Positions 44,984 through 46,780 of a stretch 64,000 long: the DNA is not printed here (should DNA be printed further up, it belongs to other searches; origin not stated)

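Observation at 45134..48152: Sheath-fusion gene is co-operonic with a TPR-SAM methyltransferase inserted between clpV and vgrG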

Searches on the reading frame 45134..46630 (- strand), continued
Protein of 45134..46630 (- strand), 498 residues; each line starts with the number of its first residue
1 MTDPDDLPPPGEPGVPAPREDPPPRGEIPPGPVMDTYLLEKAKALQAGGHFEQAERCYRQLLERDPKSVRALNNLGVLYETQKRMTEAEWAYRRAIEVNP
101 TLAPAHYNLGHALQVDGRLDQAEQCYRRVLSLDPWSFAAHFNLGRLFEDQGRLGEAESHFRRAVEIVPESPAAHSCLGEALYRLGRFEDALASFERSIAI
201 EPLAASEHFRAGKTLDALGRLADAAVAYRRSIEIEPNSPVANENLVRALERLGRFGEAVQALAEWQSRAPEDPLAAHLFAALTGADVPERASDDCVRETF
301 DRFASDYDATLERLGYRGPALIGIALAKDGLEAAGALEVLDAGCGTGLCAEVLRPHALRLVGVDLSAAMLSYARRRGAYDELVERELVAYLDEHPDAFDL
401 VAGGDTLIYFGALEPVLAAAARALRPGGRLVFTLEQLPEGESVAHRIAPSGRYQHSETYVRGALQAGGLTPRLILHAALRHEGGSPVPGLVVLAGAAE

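Call 79: search_protein_families(library=pfam, proteins=[L095:3695-9679:+, L095:10152-13844:-, L095:15205-16587:-, L095:16611-17297:-, L095:17361-18278:-, L097:9783-10619:+, L097:11418-12569:+, L097:12580-13608:+, L097:15290-16075:-, L097:17541-18983:-], max_evalue=0.0001)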
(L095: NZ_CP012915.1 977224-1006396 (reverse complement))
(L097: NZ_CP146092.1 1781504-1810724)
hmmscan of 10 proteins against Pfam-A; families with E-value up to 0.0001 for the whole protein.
L095:3695-9679:+ (1994 aa): 18 families
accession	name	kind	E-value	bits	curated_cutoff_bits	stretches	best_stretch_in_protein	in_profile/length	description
PF00515.34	TPR_1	-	8.5e-73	237.9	27.8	1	116-147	1-32/34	Tetratricopeptide repeat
PF13432.12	TPR_16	-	1.7e-71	236.6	32.7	5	121-178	2-58/65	Tetratricopeptide repeat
PF07719.23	TPR_2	-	1.9e-68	221.4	27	2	116-148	1-33/34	Tetratricopeptide repeat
PF13431.12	TPR_17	-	8.9e-67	216.3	24.4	0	275-306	2-33/34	Tetratricopeptide repeat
PF13181.12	TPR_8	-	1.3e-53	175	25.7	0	286-318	1-33/34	Tetratricopeptide repeat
PF13414.12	TPR_11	-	5.8e-53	176.8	26.8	1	1083-1111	11-39/42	TPR repeat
PF14559.12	TPR_19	-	7.7e-53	177.2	25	4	840-903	3-66/68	Tetratricopeptide repeat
PF13428.12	TPR_14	-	1.4e-50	164.9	23.5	0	863-904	2-43/44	Tetratricopeptide repeat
PF13424.12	TPR_12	-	3.2e-48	162.3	30.1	5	82-146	3-75/77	Tetratricopeptide repeat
PF13176.12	TPR_7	-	6.3e-26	88.7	27.9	0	1602-1634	2-34/36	Tetratricopeptide repeat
PF23914.1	TPR_CcmH_CycH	-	8.2e-24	84.7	42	1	1589-1686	40-140/158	Cytochrome c-type biogenesis protein H TPR domain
PF13374.12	TPR_10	-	4.9e-19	68.1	27.5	0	1604-1628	7-31/42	Tetratricopeptide repeat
PF24575.1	TPR_Slam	-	1.8e-16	60.9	35.2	0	123-169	54-100/104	Surface lipoprotein assembly modifier, N-terminal TPR repeats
PF13371.12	TPR_9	-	6.5e-16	58.5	35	0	25-80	6-61/73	Tetratricopeptide repeat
PF13174.12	TPR_6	-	6.1e-14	52.1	26.3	0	864-894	2-32/33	Tetratricopeptide repeat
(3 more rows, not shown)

L095:10152-13844:- (1230 aa): 20 families
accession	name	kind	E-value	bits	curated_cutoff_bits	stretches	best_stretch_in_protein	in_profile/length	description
PF00515.34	TPR_1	-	4.6e-71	232.4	27.8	5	318-349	2-33/34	Tetratricopeptide repeat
PF07719.23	TPR_2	-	5.8e-70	226.1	27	4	318-349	2-33/34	Tetratricopeptide repeat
PF13414.12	TPR_11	-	8e-60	198.7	26.8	3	224-263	3-42/42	TPR repeat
PF13431.12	TPR_17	-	9.8e-58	188.1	24.4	1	170-201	2-33/34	Tetratricopeptide repeat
PF13181.12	TPR_8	-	1.9e-52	171.4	25.7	0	318-349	2-33/34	Tetratricopeptide repeat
PF13432.12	TPR_16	-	1e-51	173.3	32.7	5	221-283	3-65/65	Tetratricopeptide repeat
PF13428.12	TPR_14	-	1.4e-42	140.1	23.5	0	216-257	2-43/44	Tetratricopeptide repeat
PF13424.12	TPR_12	-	5.5e-39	132.7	30.1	4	285-346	5-74/77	Tetratricopeptide repeat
PF14559.12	TPR_19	-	2.2e-38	130.9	25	5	293-349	1-57/68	Tetratricopeptide repeat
PF13176.12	TPR_7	-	5.1e-29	98.3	27.9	1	319-349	1-33/36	Tetratricopeptide repeat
PF23914.1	TPR_CcmH_CycH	-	2.1e-22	80.1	42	2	760-869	42-154/158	Cytochrome c-type biogenesis protein H TPR domain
PF13374.12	TPR_10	-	1e-20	73.5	27.5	1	319-345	4-30/42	Tetratricopeptide repeat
PF07721.20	TPR_4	-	2.2e-16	59.2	27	0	836-861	1-26/26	Tetratricopeptide repeat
PF13174.12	TPR_6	-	1.2e-14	54.3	26.3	0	701-731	1-31/33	Tetratricopeptide repeat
PF13371.12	TPR_9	-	1.8e-12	47.5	35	0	746-804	7-65/73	Tetratricopeptide repeat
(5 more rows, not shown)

L095:15205-16587:- (460 aa): 0 families

L095:16611-17297:- (228 aa): 1 family
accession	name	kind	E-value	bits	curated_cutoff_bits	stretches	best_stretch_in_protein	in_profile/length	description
PF04972.22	BON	-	8.8e-28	96.8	27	2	162-227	2-67/69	BON domain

L095:17361-18278:- (305 aa): 1 family
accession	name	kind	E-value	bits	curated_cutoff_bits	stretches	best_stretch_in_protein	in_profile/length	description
PF01520.23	Amidase_3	-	2.2e-46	158.5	27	1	82-295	1-172/174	N-acetylmuramoyl-L-alanine amidase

L097:9783-10619:+ (278 aa): 5 families
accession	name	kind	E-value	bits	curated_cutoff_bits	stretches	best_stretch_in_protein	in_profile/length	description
PF00106.31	adh_short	-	1e-44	152.8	26.6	1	23-208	2-187/195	short chain dehydrogenase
PF13561.12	adh_short_C2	-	5.8e-30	105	27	1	28-207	1-180/236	Enoyl-(Acyl carrier protein) reductase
PF08659.16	KR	-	2e-12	47.9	22.6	1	22-186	1-165/180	KR domain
PF01370.27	Epimerase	-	6.7e-07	29.4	20.9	1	24-125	1-98/240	NAD dependent epimerase/dehydratase family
PF16363.11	GDP_Man_Dehyd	-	9.6e-05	22.4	27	0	25-96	1-77/332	GDP-mannose 4,6 dehydratase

L097:11418-12569:+ (383 aa): 2 families
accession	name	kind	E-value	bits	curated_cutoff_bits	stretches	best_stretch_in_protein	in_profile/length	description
PF01734.28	Patatin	-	1.2e-33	117.4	27.7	1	30-232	1-190/191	Patatin-like phospholipase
PF12536.13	DUF3734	-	6.3e-32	110.5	22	1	269-373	1-105/106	Patatin phospholipase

L097:12580-13608:+ (342 aa): 1 family
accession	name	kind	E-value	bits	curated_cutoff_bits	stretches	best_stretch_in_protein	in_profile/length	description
PF04143.19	Sulf_transp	-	2.5e-29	103.3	27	1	28-324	1-308/310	Sulphur transport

L097:15290-16075:- (261 aa): 1 family
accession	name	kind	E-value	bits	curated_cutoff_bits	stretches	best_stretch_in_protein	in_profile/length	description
PF00174.25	Oxidored_molyb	-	4e-29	101.8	24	1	106-250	3-169/169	Oxidoreductase molybdopterin binding domain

L097:17541-18983:- (480 aa): 1 family
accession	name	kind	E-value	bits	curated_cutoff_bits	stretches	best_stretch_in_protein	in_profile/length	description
PF00144.29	Beta-lactamase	-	1.8e-70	238.2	27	1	87-465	7-323/329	Beta-lactamase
